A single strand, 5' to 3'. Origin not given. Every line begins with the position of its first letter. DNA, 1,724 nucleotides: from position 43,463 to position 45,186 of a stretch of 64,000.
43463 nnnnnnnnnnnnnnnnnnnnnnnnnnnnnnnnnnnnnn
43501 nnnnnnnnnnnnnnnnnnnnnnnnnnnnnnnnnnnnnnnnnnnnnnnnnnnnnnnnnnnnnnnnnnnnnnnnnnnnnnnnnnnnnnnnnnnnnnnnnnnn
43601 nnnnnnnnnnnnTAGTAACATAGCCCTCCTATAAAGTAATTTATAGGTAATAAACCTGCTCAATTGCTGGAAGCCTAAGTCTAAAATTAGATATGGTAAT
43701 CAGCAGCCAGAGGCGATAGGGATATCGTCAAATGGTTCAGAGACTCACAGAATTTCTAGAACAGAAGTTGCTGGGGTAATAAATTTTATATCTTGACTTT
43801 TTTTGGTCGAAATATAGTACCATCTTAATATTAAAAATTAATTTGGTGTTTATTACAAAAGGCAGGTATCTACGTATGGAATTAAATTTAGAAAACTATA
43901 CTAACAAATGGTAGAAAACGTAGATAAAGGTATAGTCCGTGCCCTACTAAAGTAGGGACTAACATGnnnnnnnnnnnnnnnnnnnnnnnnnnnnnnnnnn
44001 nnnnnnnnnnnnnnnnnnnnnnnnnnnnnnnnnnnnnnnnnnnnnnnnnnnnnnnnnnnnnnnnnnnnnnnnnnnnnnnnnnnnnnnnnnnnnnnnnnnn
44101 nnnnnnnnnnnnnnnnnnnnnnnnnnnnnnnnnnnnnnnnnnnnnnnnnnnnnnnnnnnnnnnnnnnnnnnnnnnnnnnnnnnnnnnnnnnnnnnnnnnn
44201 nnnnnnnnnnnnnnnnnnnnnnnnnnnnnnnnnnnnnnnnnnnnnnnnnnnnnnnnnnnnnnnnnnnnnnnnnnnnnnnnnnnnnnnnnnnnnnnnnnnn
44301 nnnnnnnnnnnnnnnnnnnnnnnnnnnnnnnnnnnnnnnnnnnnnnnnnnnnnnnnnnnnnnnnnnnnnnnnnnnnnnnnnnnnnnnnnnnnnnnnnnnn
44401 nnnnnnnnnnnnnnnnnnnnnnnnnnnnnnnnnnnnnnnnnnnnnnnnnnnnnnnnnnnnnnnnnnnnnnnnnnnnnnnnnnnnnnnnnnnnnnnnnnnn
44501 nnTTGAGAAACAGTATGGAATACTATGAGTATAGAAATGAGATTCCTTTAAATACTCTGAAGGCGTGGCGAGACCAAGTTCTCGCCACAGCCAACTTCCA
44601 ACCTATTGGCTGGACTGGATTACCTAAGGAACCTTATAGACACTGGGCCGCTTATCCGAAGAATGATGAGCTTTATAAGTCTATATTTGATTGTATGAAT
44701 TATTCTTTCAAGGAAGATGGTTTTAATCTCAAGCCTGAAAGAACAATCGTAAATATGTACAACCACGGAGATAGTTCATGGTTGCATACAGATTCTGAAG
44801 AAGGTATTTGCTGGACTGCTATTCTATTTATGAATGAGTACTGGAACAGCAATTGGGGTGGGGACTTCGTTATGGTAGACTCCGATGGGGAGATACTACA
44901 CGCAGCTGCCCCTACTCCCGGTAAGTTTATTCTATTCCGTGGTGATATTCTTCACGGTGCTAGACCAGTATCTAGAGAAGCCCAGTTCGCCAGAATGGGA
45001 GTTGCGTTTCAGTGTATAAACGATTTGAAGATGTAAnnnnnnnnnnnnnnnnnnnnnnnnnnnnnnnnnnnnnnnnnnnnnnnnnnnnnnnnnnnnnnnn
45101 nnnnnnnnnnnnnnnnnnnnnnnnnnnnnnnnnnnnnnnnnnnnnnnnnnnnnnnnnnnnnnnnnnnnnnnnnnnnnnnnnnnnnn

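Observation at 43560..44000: Family A DNA polymerase interrupted inside motif B by a 333-nt ORF-less insert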

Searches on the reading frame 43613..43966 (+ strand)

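Call 44: search_protein_families(library=pfam, proteins=[L029:3198-3983:+], max_evalue=0.01)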
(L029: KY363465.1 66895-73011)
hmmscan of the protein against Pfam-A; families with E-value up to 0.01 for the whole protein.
L029:3198-3983:+ (261 aa): 1 family
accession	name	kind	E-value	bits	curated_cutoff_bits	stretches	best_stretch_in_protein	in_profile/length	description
PF14528.11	LAGLIDADG_3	-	3.3e-08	34.1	22.5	1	154-227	4-75/82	LAGLIDADG-like domain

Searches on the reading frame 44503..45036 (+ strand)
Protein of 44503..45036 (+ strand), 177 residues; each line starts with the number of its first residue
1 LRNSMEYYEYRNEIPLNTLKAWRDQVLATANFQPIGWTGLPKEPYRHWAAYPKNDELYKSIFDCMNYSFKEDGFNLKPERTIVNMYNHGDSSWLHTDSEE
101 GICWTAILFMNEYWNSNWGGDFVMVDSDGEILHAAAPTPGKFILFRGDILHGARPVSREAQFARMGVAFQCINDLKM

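Call 44: search_protein_families(library=pfam, proteins=[window:44503-45036:+], max_evalue=0.01)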
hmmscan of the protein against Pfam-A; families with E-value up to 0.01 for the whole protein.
window:44503-45036:+ (177 aa): 3 families
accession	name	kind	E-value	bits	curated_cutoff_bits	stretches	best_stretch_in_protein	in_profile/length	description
PF13640.12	2OG-FeII_Oxy_3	-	8.7e-10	39.9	27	1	83-165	3-91/98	2OG-Fe(II) oxygenase superfamily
PF13661.12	2OG-FeII_Oxy_4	-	1.5e-07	32.3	27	1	83-167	3-93/98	2OG-Fe(II) oxygenase superfamily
PF13532.12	2OG-FeII_Oxy_2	-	0.00034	21.3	31.2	1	28-101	41-118/194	2OG-Fe(II) oxygenase superfamily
